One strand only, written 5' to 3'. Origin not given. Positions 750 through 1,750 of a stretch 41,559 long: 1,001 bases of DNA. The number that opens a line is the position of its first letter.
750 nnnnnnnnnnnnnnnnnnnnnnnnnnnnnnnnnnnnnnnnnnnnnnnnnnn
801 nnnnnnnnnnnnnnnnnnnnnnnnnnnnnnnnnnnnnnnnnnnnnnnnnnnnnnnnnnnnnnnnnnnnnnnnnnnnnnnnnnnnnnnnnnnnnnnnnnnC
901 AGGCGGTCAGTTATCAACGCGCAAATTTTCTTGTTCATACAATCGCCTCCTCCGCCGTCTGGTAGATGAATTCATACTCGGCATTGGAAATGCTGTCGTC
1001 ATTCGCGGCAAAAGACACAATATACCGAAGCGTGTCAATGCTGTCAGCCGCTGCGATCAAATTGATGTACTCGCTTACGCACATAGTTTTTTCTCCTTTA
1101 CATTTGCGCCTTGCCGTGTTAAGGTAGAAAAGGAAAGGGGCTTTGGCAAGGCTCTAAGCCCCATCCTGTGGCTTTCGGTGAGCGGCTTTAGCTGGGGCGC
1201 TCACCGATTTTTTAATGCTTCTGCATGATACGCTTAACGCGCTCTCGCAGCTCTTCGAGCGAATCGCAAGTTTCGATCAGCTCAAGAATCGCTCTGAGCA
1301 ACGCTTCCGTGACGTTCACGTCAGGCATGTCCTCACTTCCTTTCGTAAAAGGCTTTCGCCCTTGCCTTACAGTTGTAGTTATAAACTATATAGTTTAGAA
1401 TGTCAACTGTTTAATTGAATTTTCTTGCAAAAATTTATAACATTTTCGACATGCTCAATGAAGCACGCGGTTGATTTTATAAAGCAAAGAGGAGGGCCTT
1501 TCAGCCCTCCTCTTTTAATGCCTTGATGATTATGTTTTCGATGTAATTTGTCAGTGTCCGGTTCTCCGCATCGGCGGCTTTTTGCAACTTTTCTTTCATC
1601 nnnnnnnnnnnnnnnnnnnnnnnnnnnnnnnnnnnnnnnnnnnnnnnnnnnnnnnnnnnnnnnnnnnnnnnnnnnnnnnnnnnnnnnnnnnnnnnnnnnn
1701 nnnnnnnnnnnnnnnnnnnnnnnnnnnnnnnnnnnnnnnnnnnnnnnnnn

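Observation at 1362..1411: A 50-bp promoter/operator cassette is present twice, 26 kb apart, defining a small regulon that includes the ArdC-like gene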

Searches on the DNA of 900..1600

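Call 64: search_rna_families(source=window, start=900, end=1600, threshold=evalue, max_evalue=1)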
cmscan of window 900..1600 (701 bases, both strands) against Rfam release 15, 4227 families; matches with E-value up to 1: 7.
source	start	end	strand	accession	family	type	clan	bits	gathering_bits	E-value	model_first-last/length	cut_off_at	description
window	1362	1521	+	RF04182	GibS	Gene; sRNA;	-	23.2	115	0.75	1-142/142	no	GibS sRNA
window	1479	1548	-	RF02029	sraA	Gene; sRNA;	-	22.1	56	0.72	1-95/95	no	sraA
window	1089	1167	+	RF00560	SNORA17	Gene; snRNA; snoRNA; HACA-box;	CL00029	20.1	29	0.2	1-132/132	no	Small nucleolar RNA SNORA17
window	1170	1219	+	RF00820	mir-248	Gene; miRNA;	-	20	90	0.093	1-93/93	no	mir-248 microRNA precursor family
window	1334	1437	-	RF03106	RT-11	Gene; sRNA;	-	19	143.5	0.13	1-147/147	no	RT-11 RNA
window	1482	1600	-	RF00166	PrrB_RsmZ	Gene; sRNA;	CL00106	15.3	44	0.42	35-133/133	5'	PrrB/RsmZ RNA family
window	1128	1215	-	RF02353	BjrC68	Gene; sRNA;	-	14.2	39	0.74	1-82/82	no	Bradyrhizobiaceae sRNA BjrC68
